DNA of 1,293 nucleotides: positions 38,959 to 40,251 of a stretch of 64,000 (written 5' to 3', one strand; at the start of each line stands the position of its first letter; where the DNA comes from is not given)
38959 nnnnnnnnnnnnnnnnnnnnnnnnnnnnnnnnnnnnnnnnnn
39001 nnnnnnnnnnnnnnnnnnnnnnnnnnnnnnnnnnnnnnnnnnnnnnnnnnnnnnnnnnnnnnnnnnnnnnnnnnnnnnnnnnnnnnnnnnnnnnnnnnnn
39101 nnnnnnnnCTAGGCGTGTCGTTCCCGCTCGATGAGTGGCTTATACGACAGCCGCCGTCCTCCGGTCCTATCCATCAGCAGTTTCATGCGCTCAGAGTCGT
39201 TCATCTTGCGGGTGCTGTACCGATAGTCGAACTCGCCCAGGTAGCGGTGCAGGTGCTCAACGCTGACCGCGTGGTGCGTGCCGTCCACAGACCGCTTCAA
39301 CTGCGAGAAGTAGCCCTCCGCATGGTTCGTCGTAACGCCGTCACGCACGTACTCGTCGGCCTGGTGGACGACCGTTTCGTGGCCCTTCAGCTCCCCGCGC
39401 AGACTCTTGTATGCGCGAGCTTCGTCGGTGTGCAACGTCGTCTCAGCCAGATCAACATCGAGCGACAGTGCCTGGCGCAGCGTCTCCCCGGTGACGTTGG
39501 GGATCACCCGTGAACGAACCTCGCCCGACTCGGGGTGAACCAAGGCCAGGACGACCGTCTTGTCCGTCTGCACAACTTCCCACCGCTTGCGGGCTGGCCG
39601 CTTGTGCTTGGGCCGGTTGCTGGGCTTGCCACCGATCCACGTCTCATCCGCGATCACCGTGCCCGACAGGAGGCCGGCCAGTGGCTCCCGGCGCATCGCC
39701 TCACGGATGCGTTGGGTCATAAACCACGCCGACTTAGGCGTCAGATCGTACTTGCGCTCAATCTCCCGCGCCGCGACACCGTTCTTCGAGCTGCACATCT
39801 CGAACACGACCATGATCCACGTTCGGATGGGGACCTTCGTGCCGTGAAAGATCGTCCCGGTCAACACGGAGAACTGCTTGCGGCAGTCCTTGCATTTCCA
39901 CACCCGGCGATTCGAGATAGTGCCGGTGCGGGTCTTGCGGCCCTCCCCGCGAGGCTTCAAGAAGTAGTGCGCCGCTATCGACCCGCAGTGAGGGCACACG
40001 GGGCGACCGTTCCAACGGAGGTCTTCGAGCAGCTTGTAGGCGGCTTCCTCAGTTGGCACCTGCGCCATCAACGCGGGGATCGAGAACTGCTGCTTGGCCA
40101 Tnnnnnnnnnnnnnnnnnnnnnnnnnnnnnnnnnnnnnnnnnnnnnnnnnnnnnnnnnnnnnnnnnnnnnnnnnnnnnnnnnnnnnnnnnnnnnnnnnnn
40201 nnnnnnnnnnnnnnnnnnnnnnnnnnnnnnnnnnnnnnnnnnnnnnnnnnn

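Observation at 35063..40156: Intact 5.1-kb IS1595-family transposon carrying a six-gene passenger module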

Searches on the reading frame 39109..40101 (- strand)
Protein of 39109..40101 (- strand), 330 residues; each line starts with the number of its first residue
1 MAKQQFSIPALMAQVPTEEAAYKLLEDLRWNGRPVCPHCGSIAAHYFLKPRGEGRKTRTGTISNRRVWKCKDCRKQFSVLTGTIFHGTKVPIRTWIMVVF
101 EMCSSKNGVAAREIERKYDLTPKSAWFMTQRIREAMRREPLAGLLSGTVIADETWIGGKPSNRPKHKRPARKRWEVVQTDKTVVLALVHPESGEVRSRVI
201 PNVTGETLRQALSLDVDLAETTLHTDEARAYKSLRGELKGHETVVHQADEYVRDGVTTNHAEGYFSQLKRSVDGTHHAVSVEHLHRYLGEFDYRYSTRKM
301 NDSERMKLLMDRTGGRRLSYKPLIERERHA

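Call 10: search_protein_families(library=pfam, proteins=[window:39109-40101:-], max_evalue=0.01)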
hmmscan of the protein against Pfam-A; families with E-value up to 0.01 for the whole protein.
window:39109-40101:- (330 aa): 2 families
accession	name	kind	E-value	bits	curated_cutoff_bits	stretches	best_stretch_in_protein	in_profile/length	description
PF12762.13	DDE_Tnp_IS1595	-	5.9e-35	121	27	1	145-295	2-152/153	ISXO2-like transposase domain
PF12760.12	Zn_ribbon_IS1595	-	3.3e-16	59.4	25.4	1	16-76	1-46/46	Transposase zinc-ribbon domain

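Call 11: search_protein_families(library=padloc, proteins=[window:39109-40101:-], max_evalue=0.01)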
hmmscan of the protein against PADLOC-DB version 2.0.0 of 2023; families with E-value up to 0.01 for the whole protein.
window:39109-40101:- (330 aa): 0 families

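Call 12: search_protein_families(library=ncbifam, proteins=[window:39109-40101:-], max_evalue=0.01)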
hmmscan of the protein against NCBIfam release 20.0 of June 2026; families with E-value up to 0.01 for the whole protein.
window:39109-40101:- (330 aa): 2 families
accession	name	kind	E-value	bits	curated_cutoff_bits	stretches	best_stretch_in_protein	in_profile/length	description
NF033547.1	transpos_IS1595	equivalog_domain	7.3e-50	169.8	75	1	88-298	2-215/215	IS1595 family transposase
NF048019.1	IS256_Zn_var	equivalog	7.6e-05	22.1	150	0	254-291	262-298/304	IS256 family transposase, variant Zn-binding type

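Call 13: search_protein_families(library=phrogs, proteins=[window:39109-40101:-], max_evalue=0.01)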
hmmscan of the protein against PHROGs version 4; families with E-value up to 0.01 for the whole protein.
window:39109-40101:- (330 aa): 2 families
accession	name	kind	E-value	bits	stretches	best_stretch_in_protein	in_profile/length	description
phrog_25593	-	unknown function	1.4e-44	153.6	1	6-302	12-308/344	-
phrog_10675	-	unknown function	0.0019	19.4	1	33-82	5-46/98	-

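Call 15: find_encoding_contigs(protein=window:39109-40101:-, flank=10000, max_places=10)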
Protein window:39109-40101:- (330 aa): 1 contig read that carries it; 1 place shown.
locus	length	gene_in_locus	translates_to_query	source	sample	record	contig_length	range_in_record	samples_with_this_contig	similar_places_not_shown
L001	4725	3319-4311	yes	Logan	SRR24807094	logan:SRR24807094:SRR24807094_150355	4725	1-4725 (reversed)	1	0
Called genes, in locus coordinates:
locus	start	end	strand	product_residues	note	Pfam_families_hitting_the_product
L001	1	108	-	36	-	?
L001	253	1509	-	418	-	PF10609:ParA (weak), PF01656:CbiA (weak)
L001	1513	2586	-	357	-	-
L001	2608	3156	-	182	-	-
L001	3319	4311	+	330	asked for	PF12760:Zn_ribbon_IS1595, PF12762:DDE_Tnp_IS1595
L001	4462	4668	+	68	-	-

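Call 17: find_homologous_proteins(query=window:39109-40101:-, max_evalue=1e-30)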
Query window:39109-40101:- (330 aa): 5597 proteins with E <= 1e-30 among 8000 candidates; the best 120 are listed.
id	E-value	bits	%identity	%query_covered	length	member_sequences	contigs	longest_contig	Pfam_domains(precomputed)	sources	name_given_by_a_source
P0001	2.1e-223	758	100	100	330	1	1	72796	PF12760.13,PF12762.14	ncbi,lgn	-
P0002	6.5e-170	582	78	98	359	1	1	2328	PF12760.13,PF12762.14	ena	-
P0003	1.8e-166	571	75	99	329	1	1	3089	PF12760.13,PF12762.14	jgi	jgi:transposase-like protein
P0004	5.0e-165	566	75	99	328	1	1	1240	PF12760.13,PF23451.2,PF12762.14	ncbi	-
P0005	1.5e-159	548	74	98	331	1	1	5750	PF12760.13,PF12762.14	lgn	-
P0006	1.5e-152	525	70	98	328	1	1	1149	PF12760.13,PF12762.14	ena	-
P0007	3.6e-152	524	71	99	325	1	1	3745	PF12760.13,PF12762.14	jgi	jgi:transposase-like protein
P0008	1.6e-150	519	71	98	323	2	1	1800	PF12760.13,PF12762.14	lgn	-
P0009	1.7e-149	515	72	99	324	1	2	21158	PF12760.13,PF12762.14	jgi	-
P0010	7.5e-149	513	70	98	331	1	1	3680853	PF12760.13,PF12762.14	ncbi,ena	-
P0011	1.0e-147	509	68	98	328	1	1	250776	PF12760.13,PF12762.14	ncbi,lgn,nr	ncbi:MAG: IS1595 family transposase [Actinomycetota bacterium]|nr:IS1595 family transposase [Actinom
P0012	1.1e-147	509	68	98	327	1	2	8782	PF12760.13,PF12762.14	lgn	-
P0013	2.6e-145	502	68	98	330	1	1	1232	PF12760.13,PF12762.14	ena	-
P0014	2.9e-145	501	68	98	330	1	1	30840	PF12760.13,PF12762.14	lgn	-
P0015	3.5e-145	501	69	98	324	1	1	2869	PF12760.13,PF12762.14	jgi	jgi:transposase-like protein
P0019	1.5e-143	496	68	98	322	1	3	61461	PF12760.13,PF12762.14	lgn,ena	-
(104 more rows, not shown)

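Call 18: find_related_loci(query=window:39109-40101:-, collection=genome_contigs, flank=10000)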
Query window:39109-40101:- (330 aa) in genome_contigs; peptide patterns used: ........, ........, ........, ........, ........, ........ (x = any residue, [..] = any of these).
58 stretches matched a pattern; 9 encode a relative of the query (tblastn E <= 1e-3); 9 distinct loci.
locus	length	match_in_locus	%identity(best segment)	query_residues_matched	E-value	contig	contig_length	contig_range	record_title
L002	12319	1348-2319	60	6-326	5e-133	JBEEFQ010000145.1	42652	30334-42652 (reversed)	MAG: Actinomycetota bacterium isolate BP_98 scaffold_71413, whole genome shotgun sequence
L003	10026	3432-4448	57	4-328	2e-126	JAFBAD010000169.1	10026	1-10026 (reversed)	MAG: Acidimicrobiia bacterium isolate CP_BM_RX_R9_22 BM_RX_R9_k147_2604117, whole genome shotgun sequence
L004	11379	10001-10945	58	7-323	3e-115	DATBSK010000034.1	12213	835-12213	MAG TPA_asm: Acidimicrobiia bacterium isolate SMAG_U4155 k141_2184995, whole genome shotgun sequence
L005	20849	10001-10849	37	16-326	4e-62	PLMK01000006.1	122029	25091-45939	MAG: Ignavibacteriae bacterium isolate fen_1300 73.20120800_E3D.21_contig_2512, whole genome shotgun sequence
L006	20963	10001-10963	60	4-323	6e-126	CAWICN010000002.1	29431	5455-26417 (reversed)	MAG: uncultured Acidimicrobiaceae bacterium isolate MFD09603.bin.1.325 genome assembly, contig: contig_52004, whole geno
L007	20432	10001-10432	63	4-146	7e-59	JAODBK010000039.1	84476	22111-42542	MAG: Acidimicrobiales bacterium isolate RYN_50 scaffold_1406577, whole genome shotgun sequence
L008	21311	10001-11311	37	3-324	2e-54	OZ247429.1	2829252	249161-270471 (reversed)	MAG: Dehalococcoidia bacterium isolate a97b4ec8-5f2d-4628-9c3d-470ea82cb923 genome assembly, chromosome: 1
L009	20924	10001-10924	32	1-324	7e-49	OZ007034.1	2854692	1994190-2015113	MAG: uncultured Bacteroides sp. isolate 6737_HOM_CTRL_s7.ctg000008l_hifiasm_large MAG genome assembly, chromosome: 1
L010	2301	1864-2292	41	18-171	6e-31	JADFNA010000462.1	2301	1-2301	MAG: Candidatus Zixiibacteriota bacterium isolate B60T1B5 B60T1B5_NODE104056, whole genome shotgun sequence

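Call 46: search_dna_similar(query=window:39109-40101:-, collection=plasmids, mode=protein, max_rows=30, max_evalue=1e-40)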
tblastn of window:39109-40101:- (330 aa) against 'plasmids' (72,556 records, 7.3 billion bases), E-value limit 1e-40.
Records with a match: 38; places in all: 38; records where one place covers at least 80% of the query: 38.
Best place of each record, by identity: <60% 38.
By first word of the organism name: Pseudosulfitobacter 30; Entomospira 2; Mesorhizobium 1; Methylobacterium 1; Methylocystis 1; Roseomonas 1; Sulfitobacter 1; Bacteroides 1.
By predicted mobility (MOB-suite, as given by PLSDB): non-mobilizable 34; conjugative 2; mobilizable 2.
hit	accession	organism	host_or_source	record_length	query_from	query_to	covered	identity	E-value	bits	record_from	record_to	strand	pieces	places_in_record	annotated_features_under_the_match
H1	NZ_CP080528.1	Mesorhizobium sp. AR07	Oxytropis sp.,Cell culture,root nodule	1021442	11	322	95%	40.4%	2e-61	219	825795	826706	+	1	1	record has no annotation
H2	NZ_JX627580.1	Methylobacterium oryzae CBMB20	-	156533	13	323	94%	39.3%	3e-58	209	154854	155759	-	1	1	IS1595 family transposase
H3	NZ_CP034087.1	Methylocystis rosea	cell culture,groundwater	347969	7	328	98%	35.2%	3e-46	174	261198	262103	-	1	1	IS1595 family transposase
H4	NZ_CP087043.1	Pseudosulfitobacter pseudonitzschiae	Mediolabrus comicus,The surface ...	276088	6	321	96%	34.6%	3e-48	180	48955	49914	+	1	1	IS1595 family transposase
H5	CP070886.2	Pseudosulfitobacter pseudonitzschiae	Skeletonema costatum,The surface ...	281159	6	321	96%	34.6%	3e-48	180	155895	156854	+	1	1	IS1595 family transposase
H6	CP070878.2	Pseudosulfitobacter pseudonitzschiae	Skeletonema costatum,The surface ...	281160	6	321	96%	34.6%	3e-48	180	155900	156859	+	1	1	IS1595 family transposase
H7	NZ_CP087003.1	Pseudosulfitobacter pseudonitzschiae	Skeletonema costatum,The surface ...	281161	6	321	96%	34.6%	3e-48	180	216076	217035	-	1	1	IS1595 family transposase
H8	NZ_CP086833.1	Pseudosulfitobacter pseudonitzschiae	Trieres chinensis,The surface seawater ...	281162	6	321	96%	34.6%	3e-48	180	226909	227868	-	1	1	IS1595 family transposase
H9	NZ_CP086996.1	Pseudosulfitobacter pseudonitzschiae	Skeletonema costatum,The surface ...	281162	6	321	96%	34.6%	3e-48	180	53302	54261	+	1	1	IS1595 family transposase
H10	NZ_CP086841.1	Pseudosulfitobacter pseudonitzschiae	Trieres chinensis,The surface seawater ...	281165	6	321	96%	34.6%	3e-48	180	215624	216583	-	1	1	IS1595 family transposase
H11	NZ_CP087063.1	Pseudosulfitobacter pseudonitzschiae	Mediolabrus comicus,The surface ...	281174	6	321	96%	34.6%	3e-48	180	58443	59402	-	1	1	IS1595 family transposase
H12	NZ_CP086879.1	Pseudosulfitobacter pseudonitzschiae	Skeletonema costatum,The surface ...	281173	6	321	96%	34.6%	3e-48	180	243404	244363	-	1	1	IS1595 family transposase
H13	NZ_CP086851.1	Pseudosulfitobacter pseudonitzschiae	Skeletonema costatum,The surface ...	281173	6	321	96%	34.6%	3e-48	180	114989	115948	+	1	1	IS1595 family transposase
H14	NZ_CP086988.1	Pseudosulfitobacter pseudonitzschiae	Skeletonema costatum,The surface ...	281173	6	321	96%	34.6%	3e-48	180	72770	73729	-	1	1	IS1595 family transposase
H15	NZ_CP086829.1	Pseudosulfitobacter pseudonitzschiae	Trieres chinensis,The surface seawater ...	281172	6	321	96%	34.6%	3e-48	180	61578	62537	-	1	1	IS1595 family transposase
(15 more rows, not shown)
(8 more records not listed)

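Call 47: find_encoding_contigs(protein=P0009, flank=7000, max_places=3)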
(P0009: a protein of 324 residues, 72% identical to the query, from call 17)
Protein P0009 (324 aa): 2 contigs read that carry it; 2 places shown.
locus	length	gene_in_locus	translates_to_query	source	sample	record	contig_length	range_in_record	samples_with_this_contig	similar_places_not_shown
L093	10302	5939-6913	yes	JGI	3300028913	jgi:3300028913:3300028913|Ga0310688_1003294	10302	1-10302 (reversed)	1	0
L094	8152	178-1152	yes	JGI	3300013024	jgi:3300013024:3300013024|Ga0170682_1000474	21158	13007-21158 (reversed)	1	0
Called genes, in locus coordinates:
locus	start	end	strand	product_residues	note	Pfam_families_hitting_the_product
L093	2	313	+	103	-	?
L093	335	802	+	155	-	PF20177:DUF6542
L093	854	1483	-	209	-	PF01300:Sua5_yciO_yrdC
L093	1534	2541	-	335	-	PF02401:LYTB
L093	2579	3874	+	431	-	PF13742:tRNA_anti_2, PF01336:tRNA_anti-codon (weak), PF02601:Exonuc_VII_L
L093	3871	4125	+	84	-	PF02609:Exonuc_VII_S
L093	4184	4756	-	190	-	PF14030:DUF4245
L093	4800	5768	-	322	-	PF00296:Bac_luciferase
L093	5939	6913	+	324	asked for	PF12760:Zn_ribbon_IS1595, PF12762:DDE_Tnp_IS1595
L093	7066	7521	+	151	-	PF06114:Peptidase_M78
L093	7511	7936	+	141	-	-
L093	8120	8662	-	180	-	-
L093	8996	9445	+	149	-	PF12728:HTH_17, PF03459:TOBE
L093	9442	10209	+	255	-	PF01547:SBP_bac_1, PF13531:SBP_bac_11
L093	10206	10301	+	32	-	?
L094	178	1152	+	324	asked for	PF12760:Zn_ribbon_IS1595, PF12762:DDE_Tnp_IS1595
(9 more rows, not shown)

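Call 48: find_encoding_contigs(protein=P0010, flank=7000, max_places=3)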
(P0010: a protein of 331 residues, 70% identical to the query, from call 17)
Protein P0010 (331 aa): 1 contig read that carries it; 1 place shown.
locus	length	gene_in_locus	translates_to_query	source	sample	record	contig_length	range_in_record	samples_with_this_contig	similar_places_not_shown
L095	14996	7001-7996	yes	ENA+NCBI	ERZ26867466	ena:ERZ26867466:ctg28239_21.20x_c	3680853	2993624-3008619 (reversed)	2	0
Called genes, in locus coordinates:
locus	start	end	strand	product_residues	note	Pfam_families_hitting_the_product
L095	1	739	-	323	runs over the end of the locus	PF01734:Patatin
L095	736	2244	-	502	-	PF03007:WS_DGAT_cat, PF06974:WS_DGAT_C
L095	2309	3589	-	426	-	-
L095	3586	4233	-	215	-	PF16976:RcpC (weak)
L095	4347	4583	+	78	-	PF12728:HTH_17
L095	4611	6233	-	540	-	PF07690:MFS_1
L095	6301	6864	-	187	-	-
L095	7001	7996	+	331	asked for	PF12760:Zn_ribbon_IS1595, PF12762:DDE_Tnp_IS1595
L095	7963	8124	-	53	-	-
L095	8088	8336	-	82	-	-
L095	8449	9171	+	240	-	-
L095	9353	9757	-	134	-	-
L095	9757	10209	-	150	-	PF13274:SocA_Panacea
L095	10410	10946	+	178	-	PF20060:DUF6459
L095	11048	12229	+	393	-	PF00149:Metallophos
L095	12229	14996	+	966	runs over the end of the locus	PF02463:SMC_N (faint), PF13476:AAA_23, PF13514:AAA_27 (weak), PF13555:AAA_29 (weak), PF13558:SbcC_Walker_B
